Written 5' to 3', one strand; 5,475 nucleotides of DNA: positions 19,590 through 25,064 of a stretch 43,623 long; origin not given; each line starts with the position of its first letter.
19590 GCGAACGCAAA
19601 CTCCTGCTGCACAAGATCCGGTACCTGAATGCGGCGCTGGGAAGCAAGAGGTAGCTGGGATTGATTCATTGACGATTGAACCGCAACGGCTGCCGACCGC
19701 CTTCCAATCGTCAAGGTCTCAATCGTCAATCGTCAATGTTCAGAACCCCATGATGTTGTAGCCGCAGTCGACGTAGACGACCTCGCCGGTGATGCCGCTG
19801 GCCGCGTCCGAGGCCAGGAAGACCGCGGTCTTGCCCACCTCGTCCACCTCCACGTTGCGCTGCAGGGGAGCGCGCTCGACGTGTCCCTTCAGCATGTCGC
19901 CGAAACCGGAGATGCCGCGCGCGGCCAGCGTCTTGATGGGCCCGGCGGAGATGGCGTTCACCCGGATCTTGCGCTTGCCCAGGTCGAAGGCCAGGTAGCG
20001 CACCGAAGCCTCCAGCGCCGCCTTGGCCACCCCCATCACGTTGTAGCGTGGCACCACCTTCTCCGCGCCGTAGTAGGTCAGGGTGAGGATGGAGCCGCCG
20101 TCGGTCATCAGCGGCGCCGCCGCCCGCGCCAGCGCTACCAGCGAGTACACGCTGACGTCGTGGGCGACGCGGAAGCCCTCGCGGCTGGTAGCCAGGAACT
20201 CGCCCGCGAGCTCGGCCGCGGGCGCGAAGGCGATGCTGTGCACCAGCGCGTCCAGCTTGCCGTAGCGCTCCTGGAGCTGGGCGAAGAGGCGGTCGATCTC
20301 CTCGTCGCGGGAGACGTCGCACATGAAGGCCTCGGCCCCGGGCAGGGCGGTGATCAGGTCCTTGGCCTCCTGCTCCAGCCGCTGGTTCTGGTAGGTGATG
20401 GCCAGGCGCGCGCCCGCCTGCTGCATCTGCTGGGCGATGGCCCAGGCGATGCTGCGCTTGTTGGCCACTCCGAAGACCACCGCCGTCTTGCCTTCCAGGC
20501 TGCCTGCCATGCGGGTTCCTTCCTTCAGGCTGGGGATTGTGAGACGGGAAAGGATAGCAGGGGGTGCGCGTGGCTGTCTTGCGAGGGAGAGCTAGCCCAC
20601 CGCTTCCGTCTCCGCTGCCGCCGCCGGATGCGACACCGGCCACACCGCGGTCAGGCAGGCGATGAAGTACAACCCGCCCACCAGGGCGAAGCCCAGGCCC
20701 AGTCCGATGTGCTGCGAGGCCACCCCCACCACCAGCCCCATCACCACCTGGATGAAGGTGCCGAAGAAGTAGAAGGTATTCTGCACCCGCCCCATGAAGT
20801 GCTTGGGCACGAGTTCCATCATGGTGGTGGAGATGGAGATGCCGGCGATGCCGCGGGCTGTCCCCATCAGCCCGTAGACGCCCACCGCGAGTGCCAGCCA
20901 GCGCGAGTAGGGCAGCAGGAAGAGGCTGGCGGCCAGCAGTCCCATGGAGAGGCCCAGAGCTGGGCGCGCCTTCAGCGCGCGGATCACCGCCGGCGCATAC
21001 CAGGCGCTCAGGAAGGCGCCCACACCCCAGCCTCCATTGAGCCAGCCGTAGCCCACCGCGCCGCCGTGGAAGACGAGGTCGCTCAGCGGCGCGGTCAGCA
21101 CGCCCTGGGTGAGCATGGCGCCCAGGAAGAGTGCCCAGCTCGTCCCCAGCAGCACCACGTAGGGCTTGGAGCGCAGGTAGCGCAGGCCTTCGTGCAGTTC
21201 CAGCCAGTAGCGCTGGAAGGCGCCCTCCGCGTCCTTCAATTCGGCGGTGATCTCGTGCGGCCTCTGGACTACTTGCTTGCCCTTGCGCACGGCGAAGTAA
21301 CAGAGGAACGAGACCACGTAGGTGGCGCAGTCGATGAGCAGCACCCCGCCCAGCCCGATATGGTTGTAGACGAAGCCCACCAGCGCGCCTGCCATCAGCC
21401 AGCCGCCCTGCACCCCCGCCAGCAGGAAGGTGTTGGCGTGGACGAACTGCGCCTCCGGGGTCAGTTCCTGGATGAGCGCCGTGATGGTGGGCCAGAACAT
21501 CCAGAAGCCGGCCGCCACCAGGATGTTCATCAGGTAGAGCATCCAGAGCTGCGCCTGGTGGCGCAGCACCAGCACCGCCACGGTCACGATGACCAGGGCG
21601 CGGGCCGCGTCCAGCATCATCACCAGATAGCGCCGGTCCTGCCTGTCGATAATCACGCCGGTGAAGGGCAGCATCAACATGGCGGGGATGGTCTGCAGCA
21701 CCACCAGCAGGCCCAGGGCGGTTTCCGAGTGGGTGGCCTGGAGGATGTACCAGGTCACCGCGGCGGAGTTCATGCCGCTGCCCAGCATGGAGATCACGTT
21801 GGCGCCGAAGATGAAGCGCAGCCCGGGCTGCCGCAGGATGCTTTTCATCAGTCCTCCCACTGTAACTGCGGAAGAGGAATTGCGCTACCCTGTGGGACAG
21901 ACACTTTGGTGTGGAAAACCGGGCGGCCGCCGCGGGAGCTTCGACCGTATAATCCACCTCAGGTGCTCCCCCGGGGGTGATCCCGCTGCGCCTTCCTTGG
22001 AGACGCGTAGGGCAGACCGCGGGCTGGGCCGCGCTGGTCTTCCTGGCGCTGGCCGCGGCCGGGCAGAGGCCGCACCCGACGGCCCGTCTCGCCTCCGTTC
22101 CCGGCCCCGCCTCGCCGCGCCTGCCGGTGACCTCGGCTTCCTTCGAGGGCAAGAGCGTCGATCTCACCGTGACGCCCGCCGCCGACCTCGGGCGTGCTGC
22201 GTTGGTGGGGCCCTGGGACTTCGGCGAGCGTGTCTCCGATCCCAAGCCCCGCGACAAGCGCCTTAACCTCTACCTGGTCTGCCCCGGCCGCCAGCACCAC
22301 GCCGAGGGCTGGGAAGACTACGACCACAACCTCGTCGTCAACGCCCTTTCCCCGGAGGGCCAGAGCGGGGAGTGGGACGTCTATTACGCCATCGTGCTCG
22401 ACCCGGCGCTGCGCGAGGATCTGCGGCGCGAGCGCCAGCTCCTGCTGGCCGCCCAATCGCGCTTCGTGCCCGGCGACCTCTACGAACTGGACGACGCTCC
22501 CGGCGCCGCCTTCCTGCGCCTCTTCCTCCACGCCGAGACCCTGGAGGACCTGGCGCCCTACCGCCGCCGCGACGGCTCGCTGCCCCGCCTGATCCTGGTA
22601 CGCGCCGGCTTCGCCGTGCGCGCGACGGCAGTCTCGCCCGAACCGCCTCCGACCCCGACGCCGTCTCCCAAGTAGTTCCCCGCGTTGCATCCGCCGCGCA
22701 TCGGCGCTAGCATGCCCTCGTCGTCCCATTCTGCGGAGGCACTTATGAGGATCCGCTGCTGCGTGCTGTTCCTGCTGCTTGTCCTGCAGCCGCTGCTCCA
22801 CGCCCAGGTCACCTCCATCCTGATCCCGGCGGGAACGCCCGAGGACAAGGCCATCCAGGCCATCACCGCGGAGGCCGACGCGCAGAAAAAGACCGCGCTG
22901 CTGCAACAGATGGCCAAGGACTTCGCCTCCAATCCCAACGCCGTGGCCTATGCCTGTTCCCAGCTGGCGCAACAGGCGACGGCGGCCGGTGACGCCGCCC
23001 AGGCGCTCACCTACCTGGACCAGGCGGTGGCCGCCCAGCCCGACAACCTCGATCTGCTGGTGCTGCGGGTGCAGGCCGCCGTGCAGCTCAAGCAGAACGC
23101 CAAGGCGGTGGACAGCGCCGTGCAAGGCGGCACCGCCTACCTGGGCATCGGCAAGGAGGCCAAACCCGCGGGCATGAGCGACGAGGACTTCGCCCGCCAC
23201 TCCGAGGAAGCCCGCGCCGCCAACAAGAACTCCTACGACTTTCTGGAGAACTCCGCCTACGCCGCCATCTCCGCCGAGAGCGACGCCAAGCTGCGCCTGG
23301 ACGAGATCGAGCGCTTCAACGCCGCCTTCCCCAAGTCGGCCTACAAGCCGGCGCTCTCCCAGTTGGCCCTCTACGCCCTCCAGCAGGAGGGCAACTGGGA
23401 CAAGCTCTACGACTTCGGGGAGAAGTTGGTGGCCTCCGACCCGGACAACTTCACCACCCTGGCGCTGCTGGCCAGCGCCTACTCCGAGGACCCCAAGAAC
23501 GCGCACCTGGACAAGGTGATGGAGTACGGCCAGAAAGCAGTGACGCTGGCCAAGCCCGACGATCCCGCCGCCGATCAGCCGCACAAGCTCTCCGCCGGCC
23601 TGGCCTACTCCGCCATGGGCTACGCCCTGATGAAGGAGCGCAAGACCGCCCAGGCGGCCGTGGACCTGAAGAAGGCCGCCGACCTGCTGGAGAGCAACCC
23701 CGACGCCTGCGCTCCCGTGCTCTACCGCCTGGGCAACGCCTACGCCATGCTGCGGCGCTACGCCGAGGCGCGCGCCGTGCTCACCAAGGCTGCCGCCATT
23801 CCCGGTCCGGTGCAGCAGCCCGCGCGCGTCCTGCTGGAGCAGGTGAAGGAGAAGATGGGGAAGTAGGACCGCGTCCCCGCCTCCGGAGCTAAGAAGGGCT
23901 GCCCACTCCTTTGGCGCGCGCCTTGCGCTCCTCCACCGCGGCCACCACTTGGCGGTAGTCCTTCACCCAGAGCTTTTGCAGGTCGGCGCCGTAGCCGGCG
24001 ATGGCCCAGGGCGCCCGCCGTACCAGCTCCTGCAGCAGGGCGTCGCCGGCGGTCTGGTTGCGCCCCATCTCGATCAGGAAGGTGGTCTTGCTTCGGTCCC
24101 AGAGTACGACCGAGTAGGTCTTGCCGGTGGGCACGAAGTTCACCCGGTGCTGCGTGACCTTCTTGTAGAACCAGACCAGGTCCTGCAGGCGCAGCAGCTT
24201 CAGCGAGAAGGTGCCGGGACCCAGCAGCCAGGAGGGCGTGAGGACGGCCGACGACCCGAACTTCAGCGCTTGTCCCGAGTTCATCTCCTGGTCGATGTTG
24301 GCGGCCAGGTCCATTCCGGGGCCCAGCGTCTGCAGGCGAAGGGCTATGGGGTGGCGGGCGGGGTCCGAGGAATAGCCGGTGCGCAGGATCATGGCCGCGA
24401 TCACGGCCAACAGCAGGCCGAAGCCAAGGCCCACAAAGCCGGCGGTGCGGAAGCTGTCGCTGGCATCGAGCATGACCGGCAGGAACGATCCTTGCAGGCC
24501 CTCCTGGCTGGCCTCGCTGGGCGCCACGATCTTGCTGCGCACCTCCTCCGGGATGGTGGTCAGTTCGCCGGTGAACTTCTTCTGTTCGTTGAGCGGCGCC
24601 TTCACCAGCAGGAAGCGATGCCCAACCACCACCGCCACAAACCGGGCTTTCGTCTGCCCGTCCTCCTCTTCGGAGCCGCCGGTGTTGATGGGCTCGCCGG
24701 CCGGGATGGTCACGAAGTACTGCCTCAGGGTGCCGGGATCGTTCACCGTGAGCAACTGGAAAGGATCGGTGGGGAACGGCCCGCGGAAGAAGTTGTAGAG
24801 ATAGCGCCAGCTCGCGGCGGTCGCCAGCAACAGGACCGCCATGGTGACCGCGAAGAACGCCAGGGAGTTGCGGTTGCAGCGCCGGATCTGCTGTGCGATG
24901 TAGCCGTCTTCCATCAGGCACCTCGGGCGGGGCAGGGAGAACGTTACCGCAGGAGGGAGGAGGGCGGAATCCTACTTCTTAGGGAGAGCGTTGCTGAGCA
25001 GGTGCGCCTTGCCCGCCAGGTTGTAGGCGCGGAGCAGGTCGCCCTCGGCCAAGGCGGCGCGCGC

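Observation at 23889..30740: Archease-RtcB RNA-ligase module embedded between a sigma54 response regulator and its membrane sensor kinase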

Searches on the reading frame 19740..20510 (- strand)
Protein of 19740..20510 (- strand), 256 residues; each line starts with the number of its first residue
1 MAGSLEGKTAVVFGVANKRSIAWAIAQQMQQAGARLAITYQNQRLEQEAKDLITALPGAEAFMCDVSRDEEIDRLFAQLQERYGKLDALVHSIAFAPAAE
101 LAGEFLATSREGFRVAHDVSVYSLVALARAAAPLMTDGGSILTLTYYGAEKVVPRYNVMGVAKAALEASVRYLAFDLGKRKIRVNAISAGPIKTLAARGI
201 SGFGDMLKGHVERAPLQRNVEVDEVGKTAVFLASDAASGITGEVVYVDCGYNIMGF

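Call 39: search_protein_families(library=pfam, proteins=[window:19740-20510:-], max_evalue=0.001)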
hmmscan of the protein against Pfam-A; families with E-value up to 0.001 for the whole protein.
window:19740-20510:- (256 aa): 4 families
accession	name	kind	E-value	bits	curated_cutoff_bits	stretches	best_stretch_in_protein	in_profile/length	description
PF13561.12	adh_short_C2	-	1.9e-94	316.1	27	1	14-252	1-236/236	Enoyl-(Acyl carrier protein) reductase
PF00106.31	adh_short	-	7.6e-24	84.7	26.6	1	9-197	2-187/195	short chain dehydrogenase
PF23441.1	SDR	-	3.8e-06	26.9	27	1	39-228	39-228/258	SDR-like rossmann domain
PF08659.16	KR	-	0.00095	19.6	22.6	0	21-92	12-88/180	KR domain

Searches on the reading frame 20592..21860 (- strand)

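Call 39: search_protein_families(library=pfam, proteins=[window:20592-21860:-], max_evalue=0.001)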
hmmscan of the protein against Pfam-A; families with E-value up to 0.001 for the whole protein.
window:20592-21860:- (422 aa): 3 families
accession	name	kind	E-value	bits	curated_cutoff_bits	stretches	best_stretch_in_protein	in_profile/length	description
PF07690.21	MFS_1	-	9.6e-29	100.8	33.4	1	18-371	2-343/347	Major Facilitator Superfamily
PF05977.19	MFS_3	-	6.1e-17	61.7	27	1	9-388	7-373/524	Transmembrane secretion effector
PF12832.13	MFS_1_like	-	4.8e-05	23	25.2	1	6-137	206-333/373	MFS_1 like family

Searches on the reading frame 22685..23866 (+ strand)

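Call 39: search_protein_families(library=pfam, proteins=[window:22685-23866:+], max_evalue=0.001)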
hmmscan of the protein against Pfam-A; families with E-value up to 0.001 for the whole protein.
window:22685-23866:+ (393 aa): 8 families
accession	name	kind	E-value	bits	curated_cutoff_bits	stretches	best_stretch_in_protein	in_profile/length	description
PF07719.23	TPR_2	-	2.1e-09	37.2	27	1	344-371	2-29/34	Tetratricopeptide repeat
PF14559.12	TPR_19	-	1.9e-07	31.8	25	2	99-142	2-45/68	Tetratricopeptide repeat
PF00515.34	TPR_1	-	4.4e-07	29.9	27.8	0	343-369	1-27/34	Tetratricopeptide repeat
PF13428.12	TPR_14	-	5.3e-06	27.1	23.5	0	93-130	6-43/44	Tetratricopeptide repeat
PF13432.12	TPR_16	-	2.5e-05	25.1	32.7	0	94-144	3-52/65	Tetratricopeptide repeat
PF13181.12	TPR_8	-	3.9e-05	23.9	25.7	0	343-370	1-28/34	Tetratricopeptide repeat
PF13424.12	TPR_12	-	0.00028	21.4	30.1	1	306-372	4-74/77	Tetratricopeptide repeat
PF25063.1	ARM_TT21_C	-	0.00083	19.7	35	0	312-372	25-84/209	Tetratricopeptide repeat protein 21 C-terminal ARM domain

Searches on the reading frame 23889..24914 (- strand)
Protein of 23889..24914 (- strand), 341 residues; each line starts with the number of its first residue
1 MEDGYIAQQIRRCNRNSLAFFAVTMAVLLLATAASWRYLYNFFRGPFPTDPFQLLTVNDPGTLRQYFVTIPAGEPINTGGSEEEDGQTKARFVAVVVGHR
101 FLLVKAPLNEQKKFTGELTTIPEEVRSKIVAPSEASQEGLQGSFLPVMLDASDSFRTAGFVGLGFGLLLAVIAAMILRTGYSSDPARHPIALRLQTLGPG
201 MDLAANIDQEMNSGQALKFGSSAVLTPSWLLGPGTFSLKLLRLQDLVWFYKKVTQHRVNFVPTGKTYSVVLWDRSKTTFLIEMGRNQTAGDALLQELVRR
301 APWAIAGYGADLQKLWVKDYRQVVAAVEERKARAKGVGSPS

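Call 4: search_protein_families(library=pfam, proteins=[window:23889-24914:-], max_evalue=0.01)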
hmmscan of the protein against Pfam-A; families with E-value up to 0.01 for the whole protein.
window:23889-24914:- (341 aa): 1 family
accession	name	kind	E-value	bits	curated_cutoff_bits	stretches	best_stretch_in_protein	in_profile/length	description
PF20456.3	DUF6709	-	1.3e-16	61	27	1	228-315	252-338/339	Family of unknown function (DUF6709)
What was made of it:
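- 23889..24914 (-): Two-TM DUF6709 protein. A lineage-specific addition downstream of the lipoprotein, not part of the conserved unit. PF20456, 1.3e-16 (call 4).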

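Call 5: search_protein_families(library=ncbifam, proteins=[window:23889-24914:-], max_evalue=0.01)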
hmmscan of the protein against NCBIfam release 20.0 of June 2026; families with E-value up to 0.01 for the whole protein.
window:23889-24914:- (341 aa): 0 families

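Call 60: search_protein_families(library=padloc, proteins=[window:23889-24914:-], max_evalue=0.001)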
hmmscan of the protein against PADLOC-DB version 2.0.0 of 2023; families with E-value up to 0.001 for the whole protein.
window:23889-24914:- (341 aa): 0 families
